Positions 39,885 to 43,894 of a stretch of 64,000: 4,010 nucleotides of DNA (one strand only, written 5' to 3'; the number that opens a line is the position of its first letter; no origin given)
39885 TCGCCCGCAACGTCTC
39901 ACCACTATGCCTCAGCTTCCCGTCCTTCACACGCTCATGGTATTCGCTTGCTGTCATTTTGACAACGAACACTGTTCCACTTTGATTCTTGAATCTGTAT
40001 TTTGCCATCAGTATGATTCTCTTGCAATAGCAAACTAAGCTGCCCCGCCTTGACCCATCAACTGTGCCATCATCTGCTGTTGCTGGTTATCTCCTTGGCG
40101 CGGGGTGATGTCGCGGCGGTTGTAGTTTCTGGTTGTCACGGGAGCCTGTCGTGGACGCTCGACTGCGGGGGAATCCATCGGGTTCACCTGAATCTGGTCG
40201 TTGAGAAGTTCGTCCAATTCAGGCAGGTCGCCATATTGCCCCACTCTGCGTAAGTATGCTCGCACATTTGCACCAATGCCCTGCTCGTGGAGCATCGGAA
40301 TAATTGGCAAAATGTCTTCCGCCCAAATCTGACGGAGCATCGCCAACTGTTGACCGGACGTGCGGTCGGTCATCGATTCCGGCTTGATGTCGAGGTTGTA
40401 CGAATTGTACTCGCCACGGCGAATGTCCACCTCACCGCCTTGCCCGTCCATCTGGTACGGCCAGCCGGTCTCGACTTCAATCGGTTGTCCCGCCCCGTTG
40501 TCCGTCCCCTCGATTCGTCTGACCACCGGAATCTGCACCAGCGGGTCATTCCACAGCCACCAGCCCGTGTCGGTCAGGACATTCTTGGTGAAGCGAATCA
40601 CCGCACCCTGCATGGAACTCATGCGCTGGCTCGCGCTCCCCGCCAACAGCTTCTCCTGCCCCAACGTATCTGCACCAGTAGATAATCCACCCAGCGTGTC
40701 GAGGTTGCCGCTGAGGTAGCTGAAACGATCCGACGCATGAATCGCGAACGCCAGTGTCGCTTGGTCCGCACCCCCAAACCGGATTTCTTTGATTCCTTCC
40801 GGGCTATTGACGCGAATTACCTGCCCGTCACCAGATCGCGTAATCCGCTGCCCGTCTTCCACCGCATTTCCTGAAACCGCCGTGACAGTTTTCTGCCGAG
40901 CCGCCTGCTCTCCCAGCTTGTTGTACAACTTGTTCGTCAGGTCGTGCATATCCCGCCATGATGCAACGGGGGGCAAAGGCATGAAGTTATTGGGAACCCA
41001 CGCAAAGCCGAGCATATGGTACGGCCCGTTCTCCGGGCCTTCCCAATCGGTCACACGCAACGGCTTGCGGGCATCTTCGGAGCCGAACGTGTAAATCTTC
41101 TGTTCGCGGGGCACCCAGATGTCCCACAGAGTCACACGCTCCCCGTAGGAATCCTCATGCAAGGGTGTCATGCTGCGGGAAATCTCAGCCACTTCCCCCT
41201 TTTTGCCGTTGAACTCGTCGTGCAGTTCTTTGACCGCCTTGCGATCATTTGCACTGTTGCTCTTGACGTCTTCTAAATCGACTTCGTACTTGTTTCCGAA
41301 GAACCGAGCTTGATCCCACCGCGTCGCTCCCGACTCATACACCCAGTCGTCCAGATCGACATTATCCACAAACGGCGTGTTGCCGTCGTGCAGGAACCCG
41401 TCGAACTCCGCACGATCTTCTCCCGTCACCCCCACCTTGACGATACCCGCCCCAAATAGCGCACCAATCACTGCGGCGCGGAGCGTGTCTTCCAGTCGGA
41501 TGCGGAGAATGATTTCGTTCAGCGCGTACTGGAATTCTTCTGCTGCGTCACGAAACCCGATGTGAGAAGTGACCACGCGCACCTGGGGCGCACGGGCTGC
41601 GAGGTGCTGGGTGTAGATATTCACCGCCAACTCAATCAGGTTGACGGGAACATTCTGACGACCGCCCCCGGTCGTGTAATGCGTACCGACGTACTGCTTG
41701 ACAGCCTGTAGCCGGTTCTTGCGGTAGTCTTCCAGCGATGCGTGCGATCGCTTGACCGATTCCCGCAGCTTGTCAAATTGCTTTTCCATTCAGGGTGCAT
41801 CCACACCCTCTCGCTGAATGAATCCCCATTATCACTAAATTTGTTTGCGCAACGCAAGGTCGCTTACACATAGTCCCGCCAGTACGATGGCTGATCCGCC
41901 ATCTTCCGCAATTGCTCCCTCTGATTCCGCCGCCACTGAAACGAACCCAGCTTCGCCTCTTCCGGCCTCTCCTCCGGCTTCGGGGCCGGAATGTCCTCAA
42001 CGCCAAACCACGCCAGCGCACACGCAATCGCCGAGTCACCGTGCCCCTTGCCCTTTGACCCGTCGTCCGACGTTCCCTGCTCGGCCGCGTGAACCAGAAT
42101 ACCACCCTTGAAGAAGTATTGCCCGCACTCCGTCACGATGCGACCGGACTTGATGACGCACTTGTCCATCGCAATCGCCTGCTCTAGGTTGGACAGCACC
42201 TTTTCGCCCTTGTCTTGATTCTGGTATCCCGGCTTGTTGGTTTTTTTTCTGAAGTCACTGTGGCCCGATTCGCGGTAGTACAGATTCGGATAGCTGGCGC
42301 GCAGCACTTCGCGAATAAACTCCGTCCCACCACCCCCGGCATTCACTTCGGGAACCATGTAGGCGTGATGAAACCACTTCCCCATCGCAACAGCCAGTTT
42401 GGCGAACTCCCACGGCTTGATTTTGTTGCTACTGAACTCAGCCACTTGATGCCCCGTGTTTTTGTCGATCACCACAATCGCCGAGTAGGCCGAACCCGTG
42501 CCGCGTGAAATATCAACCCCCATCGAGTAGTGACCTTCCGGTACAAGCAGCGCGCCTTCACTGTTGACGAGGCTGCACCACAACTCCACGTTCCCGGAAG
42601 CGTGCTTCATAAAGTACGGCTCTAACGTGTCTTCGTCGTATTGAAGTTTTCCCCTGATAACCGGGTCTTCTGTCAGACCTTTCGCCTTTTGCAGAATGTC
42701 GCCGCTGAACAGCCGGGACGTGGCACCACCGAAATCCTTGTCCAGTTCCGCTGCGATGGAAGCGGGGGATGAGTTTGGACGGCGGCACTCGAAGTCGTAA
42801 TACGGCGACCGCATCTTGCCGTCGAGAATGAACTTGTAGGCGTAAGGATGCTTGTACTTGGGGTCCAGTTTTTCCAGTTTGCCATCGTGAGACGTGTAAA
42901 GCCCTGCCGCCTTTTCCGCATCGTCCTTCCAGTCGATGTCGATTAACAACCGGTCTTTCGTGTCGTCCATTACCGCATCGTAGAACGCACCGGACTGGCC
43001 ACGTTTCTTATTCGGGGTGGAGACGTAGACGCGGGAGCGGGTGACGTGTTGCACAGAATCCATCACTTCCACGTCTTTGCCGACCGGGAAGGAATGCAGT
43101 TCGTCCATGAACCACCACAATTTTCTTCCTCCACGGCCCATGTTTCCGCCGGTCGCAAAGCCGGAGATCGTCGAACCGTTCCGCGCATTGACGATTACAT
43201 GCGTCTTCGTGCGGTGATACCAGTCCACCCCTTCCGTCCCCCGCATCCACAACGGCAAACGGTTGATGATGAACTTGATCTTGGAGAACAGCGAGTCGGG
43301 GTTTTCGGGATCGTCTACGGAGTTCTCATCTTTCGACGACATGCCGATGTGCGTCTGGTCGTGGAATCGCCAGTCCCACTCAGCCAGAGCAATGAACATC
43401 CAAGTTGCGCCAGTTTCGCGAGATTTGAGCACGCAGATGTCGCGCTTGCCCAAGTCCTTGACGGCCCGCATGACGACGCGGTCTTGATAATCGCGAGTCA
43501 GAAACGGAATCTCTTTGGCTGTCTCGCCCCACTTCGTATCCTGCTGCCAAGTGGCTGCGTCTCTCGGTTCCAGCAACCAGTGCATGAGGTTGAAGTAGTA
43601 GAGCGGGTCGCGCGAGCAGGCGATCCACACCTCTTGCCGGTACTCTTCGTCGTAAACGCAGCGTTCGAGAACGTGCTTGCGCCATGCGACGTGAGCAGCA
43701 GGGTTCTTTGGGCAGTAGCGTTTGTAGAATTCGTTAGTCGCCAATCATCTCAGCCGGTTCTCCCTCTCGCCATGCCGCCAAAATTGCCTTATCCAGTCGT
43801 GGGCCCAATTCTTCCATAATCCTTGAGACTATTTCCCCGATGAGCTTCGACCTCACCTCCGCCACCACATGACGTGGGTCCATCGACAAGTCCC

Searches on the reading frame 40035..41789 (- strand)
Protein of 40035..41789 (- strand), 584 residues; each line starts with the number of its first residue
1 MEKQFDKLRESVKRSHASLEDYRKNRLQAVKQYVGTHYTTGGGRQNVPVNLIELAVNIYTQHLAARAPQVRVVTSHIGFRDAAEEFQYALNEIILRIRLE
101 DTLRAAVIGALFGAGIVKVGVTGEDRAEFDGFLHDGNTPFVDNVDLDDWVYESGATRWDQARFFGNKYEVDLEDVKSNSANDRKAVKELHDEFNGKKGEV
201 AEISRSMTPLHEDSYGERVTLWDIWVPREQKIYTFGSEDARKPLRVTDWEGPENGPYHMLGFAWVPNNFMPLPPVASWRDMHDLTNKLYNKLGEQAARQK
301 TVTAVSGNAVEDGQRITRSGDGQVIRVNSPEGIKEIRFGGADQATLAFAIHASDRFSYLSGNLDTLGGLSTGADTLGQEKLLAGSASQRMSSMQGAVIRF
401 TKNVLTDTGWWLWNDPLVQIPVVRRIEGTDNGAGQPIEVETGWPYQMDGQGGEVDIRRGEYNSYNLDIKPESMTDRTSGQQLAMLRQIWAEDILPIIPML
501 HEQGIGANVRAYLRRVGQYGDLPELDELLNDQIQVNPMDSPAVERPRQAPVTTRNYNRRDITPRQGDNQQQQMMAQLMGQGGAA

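Call 11: search_protein_families(library=phrogs, proteins=[window:40035-41789:-], max_evalue=0.001)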
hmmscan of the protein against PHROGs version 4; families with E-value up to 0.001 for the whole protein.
window:40035-41789:- (584 aa): 0 families

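Call 15: find_encoding_contigs(protein=window:40035-41789:-, flank=10000, max_places=10)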
Protein window:40035-41789:- (584 aa): 1 contig read that carries it; 1 place shown.
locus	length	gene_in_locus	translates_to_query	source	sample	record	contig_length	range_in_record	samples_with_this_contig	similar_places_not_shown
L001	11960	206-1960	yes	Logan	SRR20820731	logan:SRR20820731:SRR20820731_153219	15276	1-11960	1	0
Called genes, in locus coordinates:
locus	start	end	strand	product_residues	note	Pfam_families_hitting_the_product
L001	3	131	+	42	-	?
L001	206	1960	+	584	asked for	-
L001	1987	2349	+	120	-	-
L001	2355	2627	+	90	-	-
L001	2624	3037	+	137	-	-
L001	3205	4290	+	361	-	-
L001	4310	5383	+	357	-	-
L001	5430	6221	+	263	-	-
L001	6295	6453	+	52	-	-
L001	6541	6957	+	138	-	-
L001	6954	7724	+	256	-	PF24175:SU10_adaptor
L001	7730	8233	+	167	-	-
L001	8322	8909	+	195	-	-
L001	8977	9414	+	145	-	-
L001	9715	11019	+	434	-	-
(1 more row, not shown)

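Call 96: search_protein_representatives(protein=window:40035-41789:-)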
Query: 584 residues. Proteins with E-value up to 0.001 (for the whole library): 2455; up to 1e-10: 2000; up to 1e-30: 1484. The best 150 are listed.
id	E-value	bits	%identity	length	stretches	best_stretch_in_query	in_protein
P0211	3.9e-222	755.8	59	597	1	7-579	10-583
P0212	1.1e-135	470.3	42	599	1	4-582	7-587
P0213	3.4e-133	462.1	41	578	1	4-581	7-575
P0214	4.5e-132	458.4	42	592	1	5-579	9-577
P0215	7.9e-125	434.5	41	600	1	6-579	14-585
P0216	1.7e-124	433.4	39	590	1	4-574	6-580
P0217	2.4e-124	432.9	41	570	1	15-566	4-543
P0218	3.7e-123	429.0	40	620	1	2-581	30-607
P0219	5.5e-123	428.4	41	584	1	6-581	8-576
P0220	7.6e-123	428.0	40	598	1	5-581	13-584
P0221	1.7e-122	426.8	42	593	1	2-560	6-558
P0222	1.2e-121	424.1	40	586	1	5-578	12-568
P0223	3.1e-121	422.6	41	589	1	6-582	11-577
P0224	4.3e-121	422.2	41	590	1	3-559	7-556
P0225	1.1e-120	420.8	39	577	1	8-582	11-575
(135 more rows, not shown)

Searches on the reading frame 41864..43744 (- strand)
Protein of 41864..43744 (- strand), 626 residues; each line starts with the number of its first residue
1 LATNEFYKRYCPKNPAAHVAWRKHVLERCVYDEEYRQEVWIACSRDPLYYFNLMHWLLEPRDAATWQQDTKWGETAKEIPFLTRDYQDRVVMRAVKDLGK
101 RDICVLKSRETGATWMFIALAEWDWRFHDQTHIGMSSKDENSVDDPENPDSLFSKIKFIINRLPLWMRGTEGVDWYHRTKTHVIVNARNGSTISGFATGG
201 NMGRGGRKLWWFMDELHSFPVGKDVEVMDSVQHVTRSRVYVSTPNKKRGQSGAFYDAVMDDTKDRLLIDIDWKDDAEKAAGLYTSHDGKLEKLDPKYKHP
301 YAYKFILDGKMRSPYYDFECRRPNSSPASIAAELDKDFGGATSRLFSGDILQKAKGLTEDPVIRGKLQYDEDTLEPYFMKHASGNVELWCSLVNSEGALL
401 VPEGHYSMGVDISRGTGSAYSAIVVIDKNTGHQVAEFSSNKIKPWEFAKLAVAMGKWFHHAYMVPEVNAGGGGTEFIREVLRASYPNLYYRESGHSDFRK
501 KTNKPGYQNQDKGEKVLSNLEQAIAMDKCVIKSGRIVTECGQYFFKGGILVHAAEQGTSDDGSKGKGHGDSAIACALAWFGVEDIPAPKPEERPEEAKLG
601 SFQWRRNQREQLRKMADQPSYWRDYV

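Call 11: search_protein_families(library=phrogs, proteins=[window:41864-43744:-], max_evalue=0.001)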
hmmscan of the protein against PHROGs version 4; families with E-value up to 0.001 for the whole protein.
window:41864-43744:- (626 aa): 2 families
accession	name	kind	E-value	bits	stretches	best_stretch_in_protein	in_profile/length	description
phrog_2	-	head and packaging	5.7e-22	79.3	1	76-586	260-596/807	terminase large subunit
phrog_5989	-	head and packaging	7.5e-13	49.3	1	37-223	111-266/347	terminase large subunit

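Call 12: search_dna_similar(query=window:41864-43744:-, collection=phages, mode=protein, max_rows=25)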
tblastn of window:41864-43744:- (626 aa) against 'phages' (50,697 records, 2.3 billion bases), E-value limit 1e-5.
Records with a match: 402; places in all: 402; records where one place covers at least 80% of the query: 3.
Best place of each record, by identity: <60% 402.
By first word of the organism name: Synechococcus 226; Vibrio 55; Cyanophage 45; Prochlorococcus 10; Salmonella 9; Klebsiella 9; Rhizobium 6; Acinetobacter 6; Burkholderia 5; Proteus 5; and 16 more.
By host as written in the record: - 116; Synechococcus 99; Vibrio lentus 36; Synechococcus sp. WH7803 20; Synechococcus sp. 11; Synechococcus sp. WH8102 9; Synechococcus sp. WH 7803 7; Klebsiella pneumoniae 7; and 60 more.
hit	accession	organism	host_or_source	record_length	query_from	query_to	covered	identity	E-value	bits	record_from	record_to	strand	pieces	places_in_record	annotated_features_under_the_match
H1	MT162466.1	Synechococcus phage S-N03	Synechococcus sp. MW02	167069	34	544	82%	23.8%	3e-8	64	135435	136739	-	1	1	terminase large subunit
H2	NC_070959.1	Synechococcus phage S-N03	Synechococcus sp. MW02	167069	34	544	82%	23.8%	3e-8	64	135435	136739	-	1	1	terminase large subunit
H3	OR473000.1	Synechococcus phage S-CREM2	Synechococcus sp. CRE1902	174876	40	544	81%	22.3%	3e-8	63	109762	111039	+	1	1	terminase large subunit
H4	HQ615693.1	Synechococcus phage S-CRM01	Synechococcus sp. LC16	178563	79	548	75%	23.0%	5e-7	59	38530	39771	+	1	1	gp17: large terminase protein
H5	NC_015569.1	Synechococcus phage S-CRM01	Synechococcus sp. LC16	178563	79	548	75%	23.0%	5e-7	59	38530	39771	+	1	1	gp17: terminase large subunit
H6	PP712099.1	Pseudoalteromonas phage vB_Psh_XG4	Pseudoalteromonas shioyasakiensis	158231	79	541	74%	22.1%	2e-11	74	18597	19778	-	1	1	record has no annotation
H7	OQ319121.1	Synechococcus phage S-BM3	Synechococcus sp. WH 7803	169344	152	546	63%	24.5%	2e-7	61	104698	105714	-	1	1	terminase DNA packaging enzyme large subunit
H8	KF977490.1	Rhizobium phage vB_RglS_P106B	Rhizobium gallicum SO14B-4(6)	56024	12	340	53%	29.1%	1e-18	97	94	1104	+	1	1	terminase large subunit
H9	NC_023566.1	Rhizobium phage vB_RglS_P106B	Rhizobium gallicum SO14B-4(6)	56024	12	340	53%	29.1%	1e-18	97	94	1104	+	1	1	terminase large subunit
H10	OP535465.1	Synechococcus phage S-CREM1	Synechococcus sp. CB0101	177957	147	548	64%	23.7%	5e-7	59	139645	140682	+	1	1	terminase large subunit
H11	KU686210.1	Synechococcus phage S-WAM1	Synechococcus sp.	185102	152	547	63%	22.8%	6e-8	62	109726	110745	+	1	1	terminase large subunit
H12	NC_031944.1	Synechococcus phage S-WAM1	Synechococcus sp.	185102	152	547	63%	22.8%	6e-8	62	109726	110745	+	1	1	terminase large subunit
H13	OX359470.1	Ochrobactrum phage ORM_20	-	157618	152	498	55%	24.6%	2e-8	64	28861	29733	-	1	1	terminase large subunit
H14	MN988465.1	Rhizobium phage RHph_TM26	Rhizobium sp. N4311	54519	12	292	45%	27.5%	1e-16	91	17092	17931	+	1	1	terminase large subunit protein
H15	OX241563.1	Vibrio phage 382E49-1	Seawater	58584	36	291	41%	29.2%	9e-14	81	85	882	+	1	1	terminase large subunit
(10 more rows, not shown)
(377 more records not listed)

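Call 13: find_related_loci(query=window:41864-43744:-, collection=viral_contigs, flank=10000)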
Query window:41864-43744:- (626 aa) in viral_contigs; peptide patterns used: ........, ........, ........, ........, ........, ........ (x = any residue, [..] = any of these).
2 stretches matched a pattern, but none encodes a relative of the query by tblastn (E <= 1e-3).

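Call 88: find_homologous_proteins(query=window:41864-43744:-, max_evalue=1e-10)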
Query window:41864-43744:- (626 aa): 108 proteins with E <= 1e-10 among 6583 candidates.
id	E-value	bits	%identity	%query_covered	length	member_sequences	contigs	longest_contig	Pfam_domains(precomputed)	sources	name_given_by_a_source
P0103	0.0e+0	1493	100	100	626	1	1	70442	-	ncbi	-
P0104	1.9e-262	891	61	100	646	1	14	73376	-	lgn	-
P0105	6.8e-222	757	54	100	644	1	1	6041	-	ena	-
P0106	2.8e-181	622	49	98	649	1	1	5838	-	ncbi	-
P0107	1.2e-177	610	47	97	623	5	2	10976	-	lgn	-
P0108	4.0e-172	592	45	97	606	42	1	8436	-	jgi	jgi:hypothetical protein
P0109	9.7e-170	584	46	97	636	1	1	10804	-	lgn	-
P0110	1.7e-167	577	45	96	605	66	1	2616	-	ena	-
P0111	2.5e-167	576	46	97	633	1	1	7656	-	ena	-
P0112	5.4e-164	565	46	97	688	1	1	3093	-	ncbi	-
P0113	1.4e-162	561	45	99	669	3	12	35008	-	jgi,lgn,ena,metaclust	jgi:hypothetical protein|metaclust:\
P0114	1.1e-161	558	44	98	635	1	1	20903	-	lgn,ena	-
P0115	1.7e-161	557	45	99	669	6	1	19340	-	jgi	jgi:hypothetical protein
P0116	4.3e-161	556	44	99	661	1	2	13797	-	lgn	-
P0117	6.6e-157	542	44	98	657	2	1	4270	-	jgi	jgi:hypothetical protein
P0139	2.9e-148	513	43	99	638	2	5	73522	-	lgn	-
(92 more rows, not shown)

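Call 90: find_encoding_contigs(protein=P0104, flank=10000, max_places=10)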
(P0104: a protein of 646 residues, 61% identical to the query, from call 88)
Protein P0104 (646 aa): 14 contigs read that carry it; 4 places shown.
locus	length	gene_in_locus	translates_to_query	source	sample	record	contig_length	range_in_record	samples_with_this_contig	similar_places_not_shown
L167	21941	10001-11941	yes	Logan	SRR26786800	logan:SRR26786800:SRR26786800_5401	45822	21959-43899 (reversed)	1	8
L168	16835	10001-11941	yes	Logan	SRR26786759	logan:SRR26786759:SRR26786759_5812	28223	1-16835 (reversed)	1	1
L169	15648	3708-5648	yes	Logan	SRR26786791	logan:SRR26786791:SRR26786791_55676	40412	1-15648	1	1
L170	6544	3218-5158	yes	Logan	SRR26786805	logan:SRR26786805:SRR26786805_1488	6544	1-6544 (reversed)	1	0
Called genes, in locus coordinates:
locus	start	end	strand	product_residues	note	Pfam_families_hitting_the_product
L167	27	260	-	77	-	-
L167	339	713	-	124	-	PF27050:Phage_P22_Y8K6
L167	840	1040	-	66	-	-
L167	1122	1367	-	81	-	-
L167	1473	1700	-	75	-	-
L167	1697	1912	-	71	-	-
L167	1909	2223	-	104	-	-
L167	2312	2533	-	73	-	-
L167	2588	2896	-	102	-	PF27050:Phage_P22_Y8K6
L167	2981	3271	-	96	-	-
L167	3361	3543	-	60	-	-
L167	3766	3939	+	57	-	-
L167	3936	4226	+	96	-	PF10544:T5orf172 (weak), PF13455:MUG113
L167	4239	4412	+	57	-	-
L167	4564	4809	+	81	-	-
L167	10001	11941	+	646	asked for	-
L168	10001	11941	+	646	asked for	-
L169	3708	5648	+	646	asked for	-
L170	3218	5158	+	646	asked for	-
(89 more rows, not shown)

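Call 136: find_encoding_contigs(protein=P0113, flank=10000, max_places=8)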
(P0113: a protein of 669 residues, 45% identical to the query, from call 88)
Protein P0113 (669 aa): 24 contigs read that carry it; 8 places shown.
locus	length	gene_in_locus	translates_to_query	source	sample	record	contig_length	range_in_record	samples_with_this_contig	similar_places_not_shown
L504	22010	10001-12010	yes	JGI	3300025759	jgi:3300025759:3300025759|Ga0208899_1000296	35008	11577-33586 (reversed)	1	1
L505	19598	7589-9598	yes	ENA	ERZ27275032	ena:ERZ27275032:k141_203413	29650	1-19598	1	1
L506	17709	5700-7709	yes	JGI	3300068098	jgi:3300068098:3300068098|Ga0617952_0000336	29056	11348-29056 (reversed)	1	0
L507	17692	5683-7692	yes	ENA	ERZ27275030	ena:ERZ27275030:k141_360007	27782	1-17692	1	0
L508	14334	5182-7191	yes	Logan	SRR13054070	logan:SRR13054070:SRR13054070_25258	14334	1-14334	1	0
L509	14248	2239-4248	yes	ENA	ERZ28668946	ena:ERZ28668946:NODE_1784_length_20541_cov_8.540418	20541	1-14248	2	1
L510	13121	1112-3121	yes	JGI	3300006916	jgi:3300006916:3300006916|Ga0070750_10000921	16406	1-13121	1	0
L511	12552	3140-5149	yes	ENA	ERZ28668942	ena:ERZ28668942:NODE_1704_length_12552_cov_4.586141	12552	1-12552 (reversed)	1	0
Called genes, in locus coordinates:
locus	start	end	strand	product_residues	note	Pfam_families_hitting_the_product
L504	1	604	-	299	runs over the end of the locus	-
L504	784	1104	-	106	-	-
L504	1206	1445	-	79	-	-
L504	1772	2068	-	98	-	-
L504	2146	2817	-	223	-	PF23872:DUF7227, PF17338:GP88 (faint)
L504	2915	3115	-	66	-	-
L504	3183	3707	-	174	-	-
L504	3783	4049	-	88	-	-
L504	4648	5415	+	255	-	-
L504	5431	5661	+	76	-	-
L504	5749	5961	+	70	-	-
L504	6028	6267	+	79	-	-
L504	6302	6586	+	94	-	-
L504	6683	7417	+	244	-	-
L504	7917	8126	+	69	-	-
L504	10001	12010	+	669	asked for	-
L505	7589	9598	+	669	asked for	-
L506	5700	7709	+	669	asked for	-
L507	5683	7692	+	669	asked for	-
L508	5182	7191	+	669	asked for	-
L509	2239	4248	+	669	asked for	-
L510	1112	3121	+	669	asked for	-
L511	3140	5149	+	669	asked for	-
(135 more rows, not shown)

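Call 137: find_encoding_contigs(protein=P0139, flank=10000, max_places=8)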
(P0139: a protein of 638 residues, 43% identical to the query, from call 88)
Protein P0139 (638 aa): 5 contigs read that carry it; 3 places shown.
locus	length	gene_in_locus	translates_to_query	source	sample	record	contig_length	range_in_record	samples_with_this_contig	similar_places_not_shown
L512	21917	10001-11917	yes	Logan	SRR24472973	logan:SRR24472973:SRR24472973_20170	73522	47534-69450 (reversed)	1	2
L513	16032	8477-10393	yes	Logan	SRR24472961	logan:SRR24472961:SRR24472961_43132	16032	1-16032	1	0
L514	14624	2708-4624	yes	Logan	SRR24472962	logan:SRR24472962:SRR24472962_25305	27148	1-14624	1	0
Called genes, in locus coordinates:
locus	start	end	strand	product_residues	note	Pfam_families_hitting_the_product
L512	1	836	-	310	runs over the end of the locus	-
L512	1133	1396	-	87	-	PF13744:HTH_37 (weak), PF13560:HTH_31 (weak), PF01381:HTH_3, PF13443:HTH_26 (weak)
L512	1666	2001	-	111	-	-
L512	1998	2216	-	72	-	-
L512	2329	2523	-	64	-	-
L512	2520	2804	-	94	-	-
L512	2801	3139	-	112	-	PF27050:Phage_P22_Y8K6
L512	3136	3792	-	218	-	PF06068:TIP49 (weak)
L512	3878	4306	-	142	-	-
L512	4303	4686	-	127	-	-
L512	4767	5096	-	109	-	-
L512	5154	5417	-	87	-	-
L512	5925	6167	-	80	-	-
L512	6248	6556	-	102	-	-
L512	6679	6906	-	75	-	-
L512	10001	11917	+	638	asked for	-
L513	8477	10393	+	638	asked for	-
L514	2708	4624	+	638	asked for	-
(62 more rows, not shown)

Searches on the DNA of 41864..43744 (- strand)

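Call 140: search_rna_families(source=L512, start=1000, end=2200, threshold=gathering, show_alignments=1)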
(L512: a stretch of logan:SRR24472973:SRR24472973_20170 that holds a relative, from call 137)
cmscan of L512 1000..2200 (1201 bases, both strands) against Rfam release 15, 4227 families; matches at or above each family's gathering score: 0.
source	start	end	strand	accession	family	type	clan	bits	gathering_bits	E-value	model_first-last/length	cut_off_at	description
